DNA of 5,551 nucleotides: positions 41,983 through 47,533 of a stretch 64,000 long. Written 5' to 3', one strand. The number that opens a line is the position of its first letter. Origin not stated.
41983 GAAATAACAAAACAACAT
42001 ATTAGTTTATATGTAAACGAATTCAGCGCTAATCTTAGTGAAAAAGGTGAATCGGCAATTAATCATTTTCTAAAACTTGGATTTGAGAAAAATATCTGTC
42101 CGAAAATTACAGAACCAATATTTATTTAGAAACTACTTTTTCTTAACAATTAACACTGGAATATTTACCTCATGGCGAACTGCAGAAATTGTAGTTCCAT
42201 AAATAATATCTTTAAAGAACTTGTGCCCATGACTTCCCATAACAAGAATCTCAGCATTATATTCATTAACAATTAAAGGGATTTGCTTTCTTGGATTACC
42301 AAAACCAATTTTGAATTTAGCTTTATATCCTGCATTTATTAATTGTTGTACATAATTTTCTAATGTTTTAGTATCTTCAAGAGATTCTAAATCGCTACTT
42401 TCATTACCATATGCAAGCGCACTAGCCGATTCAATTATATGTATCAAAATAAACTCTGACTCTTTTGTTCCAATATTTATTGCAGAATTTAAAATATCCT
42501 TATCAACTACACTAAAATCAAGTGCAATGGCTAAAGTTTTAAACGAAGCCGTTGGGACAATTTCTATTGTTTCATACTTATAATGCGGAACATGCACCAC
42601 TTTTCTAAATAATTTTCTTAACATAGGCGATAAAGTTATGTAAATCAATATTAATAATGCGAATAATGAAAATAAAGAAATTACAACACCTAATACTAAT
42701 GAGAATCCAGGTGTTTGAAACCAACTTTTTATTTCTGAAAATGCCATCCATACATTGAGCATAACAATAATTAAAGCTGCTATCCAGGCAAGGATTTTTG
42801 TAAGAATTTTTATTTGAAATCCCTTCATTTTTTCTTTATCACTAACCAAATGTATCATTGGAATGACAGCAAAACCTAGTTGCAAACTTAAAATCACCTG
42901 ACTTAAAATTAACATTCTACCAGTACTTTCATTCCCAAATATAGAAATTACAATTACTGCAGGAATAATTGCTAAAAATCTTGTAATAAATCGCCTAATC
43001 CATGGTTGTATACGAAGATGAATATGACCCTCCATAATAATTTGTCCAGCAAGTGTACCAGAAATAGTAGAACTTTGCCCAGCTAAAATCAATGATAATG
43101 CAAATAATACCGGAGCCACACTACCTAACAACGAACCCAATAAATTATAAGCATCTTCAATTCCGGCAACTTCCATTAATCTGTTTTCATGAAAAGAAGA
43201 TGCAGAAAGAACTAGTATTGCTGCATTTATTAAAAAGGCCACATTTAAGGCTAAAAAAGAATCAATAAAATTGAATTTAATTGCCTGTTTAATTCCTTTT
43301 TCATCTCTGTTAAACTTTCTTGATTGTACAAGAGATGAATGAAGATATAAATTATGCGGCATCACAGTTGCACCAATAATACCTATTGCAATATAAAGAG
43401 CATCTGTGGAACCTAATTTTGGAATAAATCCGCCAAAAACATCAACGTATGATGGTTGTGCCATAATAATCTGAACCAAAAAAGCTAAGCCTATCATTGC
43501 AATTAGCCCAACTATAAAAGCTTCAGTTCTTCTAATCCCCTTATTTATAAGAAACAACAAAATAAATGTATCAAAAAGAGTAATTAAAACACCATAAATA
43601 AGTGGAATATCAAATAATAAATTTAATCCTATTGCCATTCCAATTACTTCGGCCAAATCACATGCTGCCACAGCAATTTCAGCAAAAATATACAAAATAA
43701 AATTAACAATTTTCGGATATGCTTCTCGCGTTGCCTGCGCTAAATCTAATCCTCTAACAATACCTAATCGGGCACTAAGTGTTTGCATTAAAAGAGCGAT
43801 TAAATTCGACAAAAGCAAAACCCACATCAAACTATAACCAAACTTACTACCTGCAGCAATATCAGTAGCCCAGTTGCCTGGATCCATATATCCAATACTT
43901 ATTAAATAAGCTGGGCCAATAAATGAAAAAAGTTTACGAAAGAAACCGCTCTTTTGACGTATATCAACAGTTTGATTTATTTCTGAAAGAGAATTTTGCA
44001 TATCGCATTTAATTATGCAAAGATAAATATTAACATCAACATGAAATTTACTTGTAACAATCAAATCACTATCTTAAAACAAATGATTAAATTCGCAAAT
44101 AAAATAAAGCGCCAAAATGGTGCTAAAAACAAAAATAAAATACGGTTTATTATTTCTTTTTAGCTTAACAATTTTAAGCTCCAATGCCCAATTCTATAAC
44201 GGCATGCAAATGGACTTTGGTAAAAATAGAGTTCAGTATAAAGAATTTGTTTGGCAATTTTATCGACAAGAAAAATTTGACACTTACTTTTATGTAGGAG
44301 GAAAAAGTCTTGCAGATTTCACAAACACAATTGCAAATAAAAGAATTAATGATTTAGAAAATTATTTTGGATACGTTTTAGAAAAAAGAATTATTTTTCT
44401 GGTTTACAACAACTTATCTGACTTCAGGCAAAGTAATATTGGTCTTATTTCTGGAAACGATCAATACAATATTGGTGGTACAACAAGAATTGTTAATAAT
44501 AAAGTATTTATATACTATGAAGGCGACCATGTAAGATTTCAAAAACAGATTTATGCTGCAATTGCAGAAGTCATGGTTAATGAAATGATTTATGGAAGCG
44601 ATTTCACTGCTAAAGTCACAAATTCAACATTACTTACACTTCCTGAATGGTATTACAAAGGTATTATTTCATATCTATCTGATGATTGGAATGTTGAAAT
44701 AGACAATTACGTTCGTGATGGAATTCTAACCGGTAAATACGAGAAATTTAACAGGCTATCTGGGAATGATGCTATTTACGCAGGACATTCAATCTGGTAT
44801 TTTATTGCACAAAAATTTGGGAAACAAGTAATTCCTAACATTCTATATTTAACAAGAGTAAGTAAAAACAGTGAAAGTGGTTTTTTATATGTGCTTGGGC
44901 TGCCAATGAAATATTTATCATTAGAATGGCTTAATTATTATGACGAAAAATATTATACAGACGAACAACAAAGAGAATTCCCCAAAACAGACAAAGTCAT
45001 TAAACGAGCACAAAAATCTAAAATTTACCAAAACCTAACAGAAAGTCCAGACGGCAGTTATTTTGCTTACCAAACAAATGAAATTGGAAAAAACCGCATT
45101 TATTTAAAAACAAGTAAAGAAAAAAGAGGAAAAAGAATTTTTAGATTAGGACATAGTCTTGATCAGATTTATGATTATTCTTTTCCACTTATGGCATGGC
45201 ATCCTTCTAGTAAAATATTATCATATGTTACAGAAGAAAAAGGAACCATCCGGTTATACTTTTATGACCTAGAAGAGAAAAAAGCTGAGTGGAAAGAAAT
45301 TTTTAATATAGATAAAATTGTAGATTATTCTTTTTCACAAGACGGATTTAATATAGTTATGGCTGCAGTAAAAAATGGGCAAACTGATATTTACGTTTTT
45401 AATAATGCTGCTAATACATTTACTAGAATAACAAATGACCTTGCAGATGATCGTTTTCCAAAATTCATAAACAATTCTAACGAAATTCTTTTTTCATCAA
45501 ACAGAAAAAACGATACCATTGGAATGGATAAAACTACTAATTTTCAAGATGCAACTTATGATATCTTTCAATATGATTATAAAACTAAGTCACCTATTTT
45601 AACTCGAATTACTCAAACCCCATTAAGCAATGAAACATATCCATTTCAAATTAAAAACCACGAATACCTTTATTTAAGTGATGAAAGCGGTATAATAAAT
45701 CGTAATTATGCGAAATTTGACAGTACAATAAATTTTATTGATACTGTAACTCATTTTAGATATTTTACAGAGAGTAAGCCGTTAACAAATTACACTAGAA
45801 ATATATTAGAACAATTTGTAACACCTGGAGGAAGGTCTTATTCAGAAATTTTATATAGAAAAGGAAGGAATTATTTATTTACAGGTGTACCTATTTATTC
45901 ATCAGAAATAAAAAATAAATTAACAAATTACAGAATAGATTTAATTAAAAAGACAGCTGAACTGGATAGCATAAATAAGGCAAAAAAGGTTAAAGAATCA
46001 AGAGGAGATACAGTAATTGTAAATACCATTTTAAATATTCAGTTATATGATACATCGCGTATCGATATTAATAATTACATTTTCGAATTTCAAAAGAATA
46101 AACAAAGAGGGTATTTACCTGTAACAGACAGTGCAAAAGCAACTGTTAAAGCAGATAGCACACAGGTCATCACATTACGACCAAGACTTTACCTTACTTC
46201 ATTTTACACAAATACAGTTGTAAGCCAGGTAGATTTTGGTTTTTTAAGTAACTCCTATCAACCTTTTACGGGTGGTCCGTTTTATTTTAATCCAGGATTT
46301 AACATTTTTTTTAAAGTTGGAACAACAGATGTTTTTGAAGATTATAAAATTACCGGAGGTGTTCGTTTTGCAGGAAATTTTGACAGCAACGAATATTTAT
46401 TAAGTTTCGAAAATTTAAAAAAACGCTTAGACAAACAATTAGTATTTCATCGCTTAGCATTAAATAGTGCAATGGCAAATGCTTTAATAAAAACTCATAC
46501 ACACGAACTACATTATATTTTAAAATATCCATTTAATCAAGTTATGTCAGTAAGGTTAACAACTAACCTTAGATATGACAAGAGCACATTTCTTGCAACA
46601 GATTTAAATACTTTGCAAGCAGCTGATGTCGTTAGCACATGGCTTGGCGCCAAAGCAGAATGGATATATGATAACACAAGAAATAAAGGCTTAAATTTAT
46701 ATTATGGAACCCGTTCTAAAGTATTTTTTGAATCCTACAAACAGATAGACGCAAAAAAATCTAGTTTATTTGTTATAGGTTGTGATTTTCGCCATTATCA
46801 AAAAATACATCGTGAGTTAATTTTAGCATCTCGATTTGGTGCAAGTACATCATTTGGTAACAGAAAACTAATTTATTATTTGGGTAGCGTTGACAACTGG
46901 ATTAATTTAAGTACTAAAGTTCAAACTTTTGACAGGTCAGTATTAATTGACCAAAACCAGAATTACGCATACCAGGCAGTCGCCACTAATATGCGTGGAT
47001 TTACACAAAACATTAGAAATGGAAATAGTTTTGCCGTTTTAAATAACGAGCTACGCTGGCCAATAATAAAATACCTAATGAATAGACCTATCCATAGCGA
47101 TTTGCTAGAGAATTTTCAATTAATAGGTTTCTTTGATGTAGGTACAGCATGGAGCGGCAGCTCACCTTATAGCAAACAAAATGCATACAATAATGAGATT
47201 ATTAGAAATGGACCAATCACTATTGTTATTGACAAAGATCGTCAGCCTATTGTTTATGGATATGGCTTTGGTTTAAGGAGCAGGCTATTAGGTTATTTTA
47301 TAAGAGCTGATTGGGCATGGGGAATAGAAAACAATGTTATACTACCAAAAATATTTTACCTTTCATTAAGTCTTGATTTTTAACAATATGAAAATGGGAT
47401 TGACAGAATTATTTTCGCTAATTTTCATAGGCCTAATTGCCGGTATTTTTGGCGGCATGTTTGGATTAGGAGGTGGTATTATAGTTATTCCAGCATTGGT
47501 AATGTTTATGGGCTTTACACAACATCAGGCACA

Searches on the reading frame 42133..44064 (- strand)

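Call 12: search_protein_families(library=pfam, proteins=[window:42133-44064:-], max_evalue=0.001)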
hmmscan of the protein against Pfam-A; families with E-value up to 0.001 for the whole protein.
window:42133-44064:- (643 aa): 2 families
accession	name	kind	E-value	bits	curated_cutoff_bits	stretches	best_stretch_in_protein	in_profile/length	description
PF01566.24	Nramp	-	6.9e-126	420.5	29.8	1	65-418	1-355/357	Natural resistance-associated macrophage protein-like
PF00582.32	Usp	-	1.2e-17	65.2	24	1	508-641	2-141/141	Universal stress protein family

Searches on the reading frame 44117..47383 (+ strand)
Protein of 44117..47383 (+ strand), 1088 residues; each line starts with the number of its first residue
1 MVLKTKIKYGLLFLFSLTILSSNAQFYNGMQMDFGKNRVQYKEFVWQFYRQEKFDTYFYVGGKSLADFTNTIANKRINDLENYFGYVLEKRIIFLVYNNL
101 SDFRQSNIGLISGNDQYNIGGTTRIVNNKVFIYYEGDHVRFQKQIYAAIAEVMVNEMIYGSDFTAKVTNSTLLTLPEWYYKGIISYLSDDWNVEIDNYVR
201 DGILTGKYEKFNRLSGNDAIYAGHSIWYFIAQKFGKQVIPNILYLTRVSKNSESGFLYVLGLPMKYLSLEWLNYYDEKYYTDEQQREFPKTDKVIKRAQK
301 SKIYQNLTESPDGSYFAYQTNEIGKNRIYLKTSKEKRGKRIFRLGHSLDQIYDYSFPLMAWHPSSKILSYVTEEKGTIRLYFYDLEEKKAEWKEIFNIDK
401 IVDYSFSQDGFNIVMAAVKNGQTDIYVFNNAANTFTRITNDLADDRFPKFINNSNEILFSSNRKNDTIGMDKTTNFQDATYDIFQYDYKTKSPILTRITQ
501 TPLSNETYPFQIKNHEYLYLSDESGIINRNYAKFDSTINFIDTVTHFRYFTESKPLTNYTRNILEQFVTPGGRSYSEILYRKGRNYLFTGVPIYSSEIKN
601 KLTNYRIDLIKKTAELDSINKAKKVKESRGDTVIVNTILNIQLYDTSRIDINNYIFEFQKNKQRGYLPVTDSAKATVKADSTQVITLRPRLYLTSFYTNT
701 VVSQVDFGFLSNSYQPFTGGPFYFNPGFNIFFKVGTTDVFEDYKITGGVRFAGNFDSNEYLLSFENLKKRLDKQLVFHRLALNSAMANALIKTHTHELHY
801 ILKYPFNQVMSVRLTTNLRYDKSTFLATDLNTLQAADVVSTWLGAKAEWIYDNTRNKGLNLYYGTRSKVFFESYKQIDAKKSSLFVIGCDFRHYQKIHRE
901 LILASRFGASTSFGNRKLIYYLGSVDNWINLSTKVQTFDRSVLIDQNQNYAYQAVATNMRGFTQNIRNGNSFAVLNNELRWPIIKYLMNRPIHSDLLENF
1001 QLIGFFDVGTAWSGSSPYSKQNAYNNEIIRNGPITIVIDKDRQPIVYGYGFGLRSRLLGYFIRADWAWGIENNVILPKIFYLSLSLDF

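Call 49: search_protein_families(library=ncbifam, proteins=[window:44117-47383:+], max_evalue=0.00001)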
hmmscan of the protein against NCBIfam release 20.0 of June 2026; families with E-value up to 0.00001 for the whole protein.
window:44117-47383:+ (1088 aa): 2 families
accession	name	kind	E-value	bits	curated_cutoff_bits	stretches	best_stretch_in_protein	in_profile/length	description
TIGR02800.1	propeller_TolB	equivalog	7.3e-14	51.5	343.15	1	357-464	192-300/418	Tol-Pal system beta propeller repeat protein TolB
NF002183.0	PRK01029.1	equivalog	2.6e-06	26.7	405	1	308-450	287-422/429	Tol-Pal system protein TolB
